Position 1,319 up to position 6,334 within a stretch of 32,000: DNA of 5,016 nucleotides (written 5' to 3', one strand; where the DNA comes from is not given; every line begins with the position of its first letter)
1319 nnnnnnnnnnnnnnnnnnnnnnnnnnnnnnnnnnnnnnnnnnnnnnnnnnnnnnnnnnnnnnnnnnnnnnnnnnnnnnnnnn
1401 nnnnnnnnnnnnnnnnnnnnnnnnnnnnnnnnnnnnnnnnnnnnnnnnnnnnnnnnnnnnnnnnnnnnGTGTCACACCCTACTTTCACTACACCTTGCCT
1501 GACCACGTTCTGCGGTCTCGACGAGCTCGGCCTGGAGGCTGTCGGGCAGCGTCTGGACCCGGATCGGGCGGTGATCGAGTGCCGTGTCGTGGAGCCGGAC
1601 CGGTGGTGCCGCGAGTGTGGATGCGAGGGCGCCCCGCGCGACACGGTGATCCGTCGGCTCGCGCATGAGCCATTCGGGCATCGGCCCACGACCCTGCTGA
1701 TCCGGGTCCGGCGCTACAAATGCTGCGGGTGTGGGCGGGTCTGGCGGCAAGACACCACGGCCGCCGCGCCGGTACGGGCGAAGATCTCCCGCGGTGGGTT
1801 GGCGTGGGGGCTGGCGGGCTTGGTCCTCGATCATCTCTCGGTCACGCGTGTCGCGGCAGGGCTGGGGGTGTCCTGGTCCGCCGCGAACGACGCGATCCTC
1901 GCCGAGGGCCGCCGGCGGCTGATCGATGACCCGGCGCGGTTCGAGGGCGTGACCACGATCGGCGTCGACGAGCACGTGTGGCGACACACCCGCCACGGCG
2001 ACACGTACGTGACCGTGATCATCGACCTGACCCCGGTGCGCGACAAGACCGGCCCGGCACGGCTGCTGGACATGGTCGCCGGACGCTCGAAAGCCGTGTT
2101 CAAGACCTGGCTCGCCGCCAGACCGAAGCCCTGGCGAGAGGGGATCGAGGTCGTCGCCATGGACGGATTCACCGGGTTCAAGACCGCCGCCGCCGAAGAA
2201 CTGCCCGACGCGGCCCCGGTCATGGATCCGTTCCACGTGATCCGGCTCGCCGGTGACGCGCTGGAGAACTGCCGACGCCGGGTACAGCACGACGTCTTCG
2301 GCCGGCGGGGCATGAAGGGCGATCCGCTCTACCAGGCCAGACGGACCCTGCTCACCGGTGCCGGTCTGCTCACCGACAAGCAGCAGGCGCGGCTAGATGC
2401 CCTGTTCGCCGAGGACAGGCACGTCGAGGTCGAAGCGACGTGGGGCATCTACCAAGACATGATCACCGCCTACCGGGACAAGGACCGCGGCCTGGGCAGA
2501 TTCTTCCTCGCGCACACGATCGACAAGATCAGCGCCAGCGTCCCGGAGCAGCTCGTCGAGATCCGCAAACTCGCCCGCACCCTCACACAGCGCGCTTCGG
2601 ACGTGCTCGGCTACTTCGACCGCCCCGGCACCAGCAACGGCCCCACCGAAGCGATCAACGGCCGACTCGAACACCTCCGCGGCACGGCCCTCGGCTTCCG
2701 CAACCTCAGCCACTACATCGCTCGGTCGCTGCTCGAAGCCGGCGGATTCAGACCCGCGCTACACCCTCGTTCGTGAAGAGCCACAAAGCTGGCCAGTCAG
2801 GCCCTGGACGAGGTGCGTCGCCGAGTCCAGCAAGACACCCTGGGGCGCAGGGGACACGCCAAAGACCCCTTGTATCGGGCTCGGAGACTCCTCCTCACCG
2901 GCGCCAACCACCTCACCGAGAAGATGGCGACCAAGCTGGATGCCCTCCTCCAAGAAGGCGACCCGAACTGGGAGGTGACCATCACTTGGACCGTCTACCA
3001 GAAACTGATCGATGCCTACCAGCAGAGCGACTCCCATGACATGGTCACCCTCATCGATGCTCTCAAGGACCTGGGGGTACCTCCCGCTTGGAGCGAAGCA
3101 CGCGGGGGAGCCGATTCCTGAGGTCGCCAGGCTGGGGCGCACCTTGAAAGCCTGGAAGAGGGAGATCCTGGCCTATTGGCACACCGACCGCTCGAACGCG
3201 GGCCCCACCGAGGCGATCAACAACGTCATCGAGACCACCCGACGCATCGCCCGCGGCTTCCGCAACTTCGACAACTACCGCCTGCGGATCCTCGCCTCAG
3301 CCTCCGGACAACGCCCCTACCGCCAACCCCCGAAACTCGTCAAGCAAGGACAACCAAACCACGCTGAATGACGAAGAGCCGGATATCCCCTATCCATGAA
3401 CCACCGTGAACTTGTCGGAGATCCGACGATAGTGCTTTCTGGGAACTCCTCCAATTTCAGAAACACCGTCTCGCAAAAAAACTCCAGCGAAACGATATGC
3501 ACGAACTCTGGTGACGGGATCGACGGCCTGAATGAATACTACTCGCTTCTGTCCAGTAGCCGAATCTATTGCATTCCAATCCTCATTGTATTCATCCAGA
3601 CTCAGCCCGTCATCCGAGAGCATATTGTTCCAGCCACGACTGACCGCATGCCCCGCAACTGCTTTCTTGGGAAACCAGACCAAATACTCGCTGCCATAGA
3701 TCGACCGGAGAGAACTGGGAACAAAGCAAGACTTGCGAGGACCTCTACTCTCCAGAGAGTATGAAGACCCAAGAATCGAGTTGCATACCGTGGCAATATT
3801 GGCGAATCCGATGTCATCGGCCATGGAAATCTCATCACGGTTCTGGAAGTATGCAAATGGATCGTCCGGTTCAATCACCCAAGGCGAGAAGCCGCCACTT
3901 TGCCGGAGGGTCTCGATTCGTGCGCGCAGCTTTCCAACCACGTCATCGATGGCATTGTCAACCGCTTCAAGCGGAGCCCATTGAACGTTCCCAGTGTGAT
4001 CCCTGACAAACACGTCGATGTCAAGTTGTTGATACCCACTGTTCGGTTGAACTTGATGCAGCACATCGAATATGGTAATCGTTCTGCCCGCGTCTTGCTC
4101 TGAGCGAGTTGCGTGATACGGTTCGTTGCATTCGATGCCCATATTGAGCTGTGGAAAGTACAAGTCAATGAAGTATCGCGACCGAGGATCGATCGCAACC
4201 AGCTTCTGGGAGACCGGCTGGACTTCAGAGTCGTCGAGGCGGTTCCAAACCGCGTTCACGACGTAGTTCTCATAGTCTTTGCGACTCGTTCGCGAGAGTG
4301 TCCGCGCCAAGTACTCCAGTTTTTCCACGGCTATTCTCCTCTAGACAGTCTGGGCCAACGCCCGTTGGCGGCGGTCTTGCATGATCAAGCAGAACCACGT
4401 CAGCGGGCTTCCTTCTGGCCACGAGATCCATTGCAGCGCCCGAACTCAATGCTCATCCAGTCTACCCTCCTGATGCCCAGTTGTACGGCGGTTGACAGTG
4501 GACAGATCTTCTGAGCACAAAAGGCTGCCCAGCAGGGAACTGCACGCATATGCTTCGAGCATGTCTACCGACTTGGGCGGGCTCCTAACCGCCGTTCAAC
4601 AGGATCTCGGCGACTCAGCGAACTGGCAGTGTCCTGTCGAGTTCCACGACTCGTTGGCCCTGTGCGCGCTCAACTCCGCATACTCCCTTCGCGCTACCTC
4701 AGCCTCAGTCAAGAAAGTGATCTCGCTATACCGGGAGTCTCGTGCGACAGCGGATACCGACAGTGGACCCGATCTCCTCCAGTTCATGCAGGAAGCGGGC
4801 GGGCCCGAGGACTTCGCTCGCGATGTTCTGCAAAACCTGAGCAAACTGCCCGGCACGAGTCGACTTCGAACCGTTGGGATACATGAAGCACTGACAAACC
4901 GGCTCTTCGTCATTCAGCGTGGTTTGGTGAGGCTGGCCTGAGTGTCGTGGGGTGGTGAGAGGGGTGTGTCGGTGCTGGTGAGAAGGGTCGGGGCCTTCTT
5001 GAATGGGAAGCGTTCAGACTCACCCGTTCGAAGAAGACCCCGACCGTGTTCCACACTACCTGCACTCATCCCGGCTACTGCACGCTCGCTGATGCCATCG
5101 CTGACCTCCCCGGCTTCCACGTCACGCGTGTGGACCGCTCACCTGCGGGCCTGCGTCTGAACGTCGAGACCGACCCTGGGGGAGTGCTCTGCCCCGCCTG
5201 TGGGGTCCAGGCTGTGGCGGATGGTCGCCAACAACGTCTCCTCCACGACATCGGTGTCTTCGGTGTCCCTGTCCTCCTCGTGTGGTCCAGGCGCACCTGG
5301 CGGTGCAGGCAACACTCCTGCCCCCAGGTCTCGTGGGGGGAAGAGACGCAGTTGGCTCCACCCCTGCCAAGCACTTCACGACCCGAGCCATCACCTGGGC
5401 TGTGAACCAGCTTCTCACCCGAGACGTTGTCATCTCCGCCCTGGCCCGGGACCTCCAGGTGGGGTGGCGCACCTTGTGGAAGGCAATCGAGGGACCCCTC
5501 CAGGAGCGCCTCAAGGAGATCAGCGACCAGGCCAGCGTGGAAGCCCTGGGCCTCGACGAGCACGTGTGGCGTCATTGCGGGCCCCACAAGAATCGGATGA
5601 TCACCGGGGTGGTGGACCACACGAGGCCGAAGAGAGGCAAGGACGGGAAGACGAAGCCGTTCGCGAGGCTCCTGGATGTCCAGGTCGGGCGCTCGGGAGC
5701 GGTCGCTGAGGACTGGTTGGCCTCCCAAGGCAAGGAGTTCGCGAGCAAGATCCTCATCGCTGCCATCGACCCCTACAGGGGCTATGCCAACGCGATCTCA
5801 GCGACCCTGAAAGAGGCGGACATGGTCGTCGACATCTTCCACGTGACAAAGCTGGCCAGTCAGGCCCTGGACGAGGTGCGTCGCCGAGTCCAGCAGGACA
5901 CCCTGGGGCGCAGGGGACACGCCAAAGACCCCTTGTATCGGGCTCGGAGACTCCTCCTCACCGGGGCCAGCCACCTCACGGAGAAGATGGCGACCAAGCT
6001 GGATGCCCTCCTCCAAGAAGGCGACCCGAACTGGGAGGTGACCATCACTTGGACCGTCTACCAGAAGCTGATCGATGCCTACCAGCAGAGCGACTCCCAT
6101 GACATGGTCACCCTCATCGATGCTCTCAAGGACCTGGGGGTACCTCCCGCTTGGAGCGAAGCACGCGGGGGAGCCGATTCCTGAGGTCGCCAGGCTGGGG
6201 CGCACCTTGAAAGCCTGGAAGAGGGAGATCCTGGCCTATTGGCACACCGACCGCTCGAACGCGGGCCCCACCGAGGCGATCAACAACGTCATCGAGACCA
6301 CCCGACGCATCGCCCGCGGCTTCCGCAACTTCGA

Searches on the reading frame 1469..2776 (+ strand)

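Call 81: search_protein_families(library=pfam, proteins=[window:1469-2776:+], max_evalue=0.001)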
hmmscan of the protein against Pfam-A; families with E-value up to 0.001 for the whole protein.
window:1469-2776:+ (435 aa): 1 family
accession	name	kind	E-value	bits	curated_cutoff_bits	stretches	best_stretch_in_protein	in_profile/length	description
PF01610.23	DDE_Tnp_ISL3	-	9.4e-56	189.7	23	1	164-419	1-239/240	Transposase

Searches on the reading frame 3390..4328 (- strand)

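Call 81: search_protein_families(library=pfam, proteins=[window:3390-4328:-], max_evalue=0.001)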
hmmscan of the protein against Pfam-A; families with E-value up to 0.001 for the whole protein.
window:3390-4328:- (312 aa): 2 families
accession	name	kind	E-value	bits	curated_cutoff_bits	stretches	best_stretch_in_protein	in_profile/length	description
PF18491.7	SRA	-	5.6e-36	124.1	30.2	1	160-308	1-144/145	SET and RING associated domain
PF21598.3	PvuRts1I-like_N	-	4.2e-28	98.5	27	1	4-131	1-127/131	Restriction endonuclease PvuRts1 I-like, N-terminal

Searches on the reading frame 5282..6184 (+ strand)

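Call 81: search_protein_families(library=pfam, proteins=[window:5282-6184:+], max_evalue=0.001)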
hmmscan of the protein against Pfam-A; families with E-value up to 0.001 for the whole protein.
window:5282-6184:+ (300 aa): 1 family
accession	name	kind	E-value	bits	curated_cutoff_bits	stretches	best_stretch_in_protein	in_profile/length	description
PF01610.23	DDE_Tnp_ISL3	-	2.4e-29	103.2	23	1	89-281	1-173/240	Transposase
